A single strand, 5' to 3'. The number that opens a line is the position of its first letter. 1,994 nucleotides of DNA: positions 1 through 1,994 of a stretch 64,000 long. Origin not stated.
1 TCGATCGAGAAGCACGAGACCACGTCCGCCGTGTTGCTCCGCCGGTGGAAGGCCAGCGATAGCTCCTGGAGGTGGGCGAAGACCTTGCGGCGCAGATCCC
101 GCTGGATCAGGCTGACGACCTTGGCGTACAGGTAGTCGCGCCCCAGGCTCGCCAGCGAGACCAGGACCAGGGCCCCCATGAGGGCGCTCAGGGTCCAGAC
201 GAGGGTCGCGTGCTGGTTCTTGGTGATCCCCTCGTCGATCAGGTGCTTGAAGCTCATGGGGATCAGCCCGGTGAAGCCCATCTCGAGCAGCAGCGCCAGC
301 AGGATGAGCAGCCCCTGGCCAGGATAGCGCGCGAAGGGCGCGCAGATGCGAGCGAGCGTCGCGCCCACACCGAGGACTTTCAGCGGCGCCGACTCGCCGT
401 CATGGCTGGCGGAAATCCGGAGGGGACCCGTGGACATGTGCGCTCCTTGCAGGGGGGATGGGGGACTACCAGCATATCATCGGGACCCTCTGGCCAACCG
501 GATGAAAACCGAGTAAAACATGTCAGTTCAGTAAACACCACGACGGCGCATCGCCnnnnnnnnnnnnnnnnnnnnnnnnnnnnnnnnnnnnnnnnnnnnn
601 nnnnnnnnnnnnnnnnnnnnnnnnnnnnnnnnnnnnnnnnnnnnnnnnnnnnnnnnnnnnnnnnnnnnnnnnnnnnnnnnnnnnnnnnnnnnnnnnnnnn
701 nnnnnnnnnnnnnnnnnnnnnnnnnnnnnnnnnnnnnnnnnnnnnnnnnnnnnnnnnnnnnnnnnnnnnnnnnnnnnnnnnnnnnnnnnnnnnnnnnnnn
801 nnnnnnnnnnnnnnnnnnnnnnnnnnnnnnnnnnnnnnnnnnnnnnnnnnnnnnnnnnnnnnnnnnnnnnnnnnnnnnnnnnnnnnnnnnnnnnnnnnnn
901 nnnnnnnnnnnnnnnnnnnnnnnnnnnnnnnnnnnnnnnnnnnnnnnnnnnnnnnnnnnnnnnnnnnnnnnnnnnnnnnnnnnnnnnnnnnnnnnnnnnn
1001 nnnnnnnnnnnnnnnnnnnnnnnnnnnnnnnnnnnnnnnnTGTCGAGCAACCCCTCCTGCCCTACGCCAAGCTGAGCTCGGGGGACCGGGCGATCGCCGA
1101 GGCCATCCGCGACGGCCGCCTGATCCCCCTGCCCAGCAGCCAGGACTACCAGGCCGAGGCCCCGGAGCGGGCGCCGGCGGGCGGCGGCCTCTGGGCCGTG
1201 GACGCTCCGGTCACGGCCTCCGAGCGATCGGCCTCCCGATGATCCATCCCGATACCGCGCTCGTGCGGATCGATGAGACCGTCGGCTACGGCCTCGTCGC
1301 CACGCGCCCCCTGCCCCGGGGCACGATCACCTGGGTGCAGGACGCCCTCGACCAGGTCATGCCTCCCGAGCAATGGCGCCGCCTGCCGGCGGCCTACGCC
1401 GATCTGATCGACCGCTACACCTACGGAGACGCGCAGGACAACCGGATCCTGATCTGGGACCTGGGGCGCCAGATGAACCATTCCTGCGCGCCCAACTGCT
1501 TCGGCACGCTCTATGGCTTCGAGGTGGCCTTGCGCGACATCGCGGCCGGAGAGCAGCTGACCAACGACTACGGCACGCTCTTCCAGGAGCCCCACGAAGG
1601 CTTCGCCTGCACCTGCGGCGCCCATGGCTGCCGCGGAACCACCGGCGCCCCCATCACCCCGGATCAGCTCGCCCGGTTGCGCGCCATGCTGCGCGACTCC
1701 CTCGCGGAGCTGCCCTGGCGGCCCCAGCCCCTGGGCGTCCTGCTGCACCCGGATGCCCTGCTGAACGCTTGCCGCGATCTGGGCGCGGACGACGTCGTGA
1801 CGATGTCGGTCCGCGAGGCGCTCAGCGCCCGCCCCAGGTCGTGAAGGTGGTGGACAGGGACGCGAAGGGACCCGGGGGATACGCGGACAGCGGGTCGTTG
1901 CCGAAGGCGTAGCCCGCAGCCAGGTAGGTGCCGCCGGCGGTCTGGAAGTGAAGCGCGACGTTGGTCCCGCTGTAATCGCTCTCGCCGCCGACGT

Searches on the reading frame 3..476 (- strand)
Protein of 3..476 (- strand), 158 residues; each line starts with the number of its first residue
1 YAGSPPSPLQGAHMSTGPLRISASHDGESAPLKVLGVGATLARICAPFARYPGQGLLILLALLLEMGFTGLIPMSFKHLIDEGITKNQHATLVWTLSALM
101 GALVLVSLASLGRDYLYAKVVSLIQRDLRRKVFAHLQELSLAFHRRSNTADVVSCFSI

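Call 29: search_protein_families(library=pfam, proteins=[window:3-476:-], max_evalue=0.001)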
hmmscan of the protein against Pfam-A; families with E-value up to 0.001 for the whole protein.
window:3-476:- (158 aa): 1 family
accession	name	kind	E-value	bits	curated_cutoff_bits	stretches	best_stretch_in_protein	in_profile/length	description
PF00664.28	ABC_membrane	-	7.6e-13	49.2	28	1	57-157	3-105/274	ABC transporter transmembrane region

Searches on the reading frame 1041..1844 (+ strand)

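Call 29: search_protein_families(library=pfam, proteins=[window:1041-1844:+], max_evalue=0.001)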
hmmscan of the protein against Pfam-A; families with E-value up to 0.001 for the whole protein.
window:1041-1844:+ (267 aa): 1 family
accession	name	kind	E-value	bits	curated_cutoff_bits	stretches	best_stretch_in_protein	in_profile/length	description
PF00856.33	SET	-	4.4e-12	46.8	22.4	1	82-178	1-105/105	SET domain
